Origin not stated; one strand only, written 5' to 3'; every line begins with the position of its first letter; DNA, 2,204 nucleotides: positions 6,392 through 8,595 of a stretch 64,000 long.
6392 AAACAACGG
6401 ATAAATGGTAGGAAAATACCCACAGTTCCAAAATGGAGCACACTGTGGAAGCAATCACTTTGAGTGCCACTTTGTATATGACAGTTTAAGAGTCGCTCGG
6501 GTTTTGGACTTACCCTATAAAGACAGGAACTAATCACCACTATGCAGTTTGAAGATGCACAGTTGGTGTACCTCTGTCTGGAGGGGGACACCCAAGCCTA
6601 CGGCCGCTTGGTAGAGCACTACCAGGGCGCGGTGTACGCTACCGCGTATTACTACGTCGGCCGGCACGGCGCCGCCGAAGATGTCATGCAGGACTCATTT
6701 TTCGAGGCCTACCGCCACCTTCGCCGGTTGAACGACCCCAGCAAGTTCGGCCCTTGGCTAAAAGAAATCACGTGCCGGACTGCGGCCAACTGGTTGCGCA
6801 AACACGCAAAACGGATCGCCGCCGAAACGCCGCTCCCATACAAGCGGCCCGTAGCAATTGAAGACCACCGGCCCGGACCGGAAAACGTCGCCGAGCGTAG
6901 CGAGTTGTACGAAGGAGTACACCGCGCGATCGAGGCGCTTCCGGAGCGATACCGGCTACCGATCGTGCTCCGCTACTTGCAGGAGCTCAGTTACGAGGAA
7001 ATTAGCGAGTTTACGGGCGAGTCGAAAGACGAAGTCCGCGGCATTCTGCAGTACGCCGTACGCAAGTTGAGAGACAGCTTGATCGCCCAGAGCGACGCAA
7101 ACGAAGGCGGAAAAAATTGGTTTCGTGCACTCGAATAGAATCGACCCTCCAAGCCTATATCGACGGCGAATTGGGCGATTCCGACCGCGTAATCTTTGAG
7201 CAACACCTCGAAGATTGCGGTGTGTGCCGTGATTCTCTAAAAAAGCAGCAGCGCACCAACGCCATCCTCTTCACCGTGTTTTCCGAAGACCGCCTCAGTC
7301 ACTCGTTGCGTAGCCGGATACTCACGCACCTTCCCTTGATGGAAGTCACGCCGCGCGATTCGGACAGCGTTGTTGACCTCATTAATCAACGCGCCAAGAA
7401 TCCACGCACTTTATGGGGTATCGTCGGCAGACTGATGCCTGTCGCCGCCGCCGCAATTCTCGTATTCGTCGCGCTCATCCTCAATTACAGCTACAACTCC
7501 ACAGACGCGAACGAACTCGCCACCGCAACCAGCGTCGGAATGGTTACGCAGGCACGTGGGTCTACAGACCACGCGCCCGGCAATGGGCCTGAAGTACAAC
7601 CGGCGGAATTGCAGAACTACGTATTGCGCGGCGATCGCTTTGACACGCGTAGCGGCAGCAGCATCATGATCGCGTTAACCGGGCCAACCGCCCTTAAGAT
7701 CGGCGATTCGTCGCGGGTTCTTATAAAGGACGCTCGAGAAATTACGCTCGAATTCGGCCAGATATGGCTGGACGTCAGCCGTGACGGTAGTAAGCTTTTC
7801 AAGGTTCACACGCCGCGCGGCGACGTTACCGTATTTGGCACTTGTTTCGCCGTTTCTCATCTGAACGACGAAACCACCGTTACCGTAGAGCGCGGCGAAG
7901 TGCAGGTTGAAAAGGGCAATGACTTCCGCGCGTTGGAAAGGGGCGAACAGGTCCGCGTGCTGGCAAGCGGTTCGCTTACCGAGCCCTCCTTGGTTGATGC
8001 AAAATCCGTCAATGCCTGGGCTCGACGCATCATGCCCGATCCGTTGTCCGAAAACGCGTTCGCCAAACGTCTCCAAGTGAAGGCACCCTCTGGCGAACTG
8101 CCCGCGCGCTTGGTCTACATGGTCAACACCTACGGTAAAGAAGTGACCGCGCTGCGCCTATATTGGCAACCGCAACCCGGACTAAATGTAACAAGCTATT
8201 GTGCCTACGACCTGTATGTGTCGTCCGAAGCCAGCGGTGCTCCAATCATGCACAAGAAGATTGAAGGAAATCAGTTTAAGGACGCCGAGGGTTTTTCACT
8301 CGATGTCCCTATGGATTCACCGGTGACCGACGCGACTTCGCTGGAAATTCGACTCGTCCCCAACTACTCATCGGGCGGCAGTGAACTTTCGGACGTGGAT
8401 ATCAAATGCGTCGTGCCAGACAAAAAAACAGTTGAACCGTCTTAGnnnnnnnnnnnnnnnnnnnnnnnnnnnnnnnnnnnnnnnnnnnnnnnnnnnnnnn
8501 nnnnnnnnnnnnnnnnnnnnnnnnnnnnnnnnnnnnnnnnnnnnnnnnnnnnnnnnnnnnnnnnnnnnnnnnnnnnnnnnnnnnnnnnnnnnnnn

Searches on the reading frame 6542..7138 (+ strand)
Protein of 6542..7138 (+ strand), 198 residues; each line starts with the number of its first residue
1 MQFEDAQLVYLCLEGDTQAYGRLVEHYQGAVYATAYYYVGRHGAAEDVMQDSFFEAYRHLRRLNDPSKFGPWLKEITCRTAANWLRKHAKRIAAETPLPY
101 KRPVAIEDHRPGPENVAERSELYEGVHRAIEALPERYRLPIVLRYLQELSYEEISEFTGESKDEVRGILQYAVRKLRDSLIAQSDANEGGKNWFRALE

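Call 51: search_protein_families(library=pfam, proteins=[window:6542-7138:+], max_evalue=0.00001)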
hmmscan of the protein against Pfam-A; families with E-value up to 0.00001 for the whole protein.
window:6542-7138:+ (198 aa): 3 families
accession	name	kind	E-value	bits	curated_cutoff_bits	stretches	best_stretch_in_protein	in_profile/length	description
PF04542.20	Sigma70_r2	-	2.7e-15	56.3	24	1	23-90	1-70/71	Sigma-70 region 2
PF04545.22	Sigma70_r4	-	4.5e-11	42.5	24.1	1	129-177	1-49/50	Sigma-70, region 4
PF08281.18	Sigma70_r4_2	-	6e-11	42.3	25.7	1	126-176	4-54/54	Sigma-70, region 4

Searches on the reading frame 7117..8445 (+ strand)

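Call 51: search_protein_families(library=pfam, proteins=[window:7117-8445:+], max_evalue=0.00001)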
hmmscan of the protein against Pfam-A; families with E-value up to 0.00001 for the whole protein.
window:7117-8445:+ (442 aa): 2 families
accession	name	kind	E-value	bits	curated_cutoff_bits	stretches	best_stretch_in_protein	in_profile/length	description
PF04773.18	FecR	-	2.5e-13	50.7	24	1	174-263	2-97/97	FecR protein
PF13490.11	zf-HC2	-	1.6e-08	34.9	22.2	1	4-38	1-35/35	Putative zinc-finger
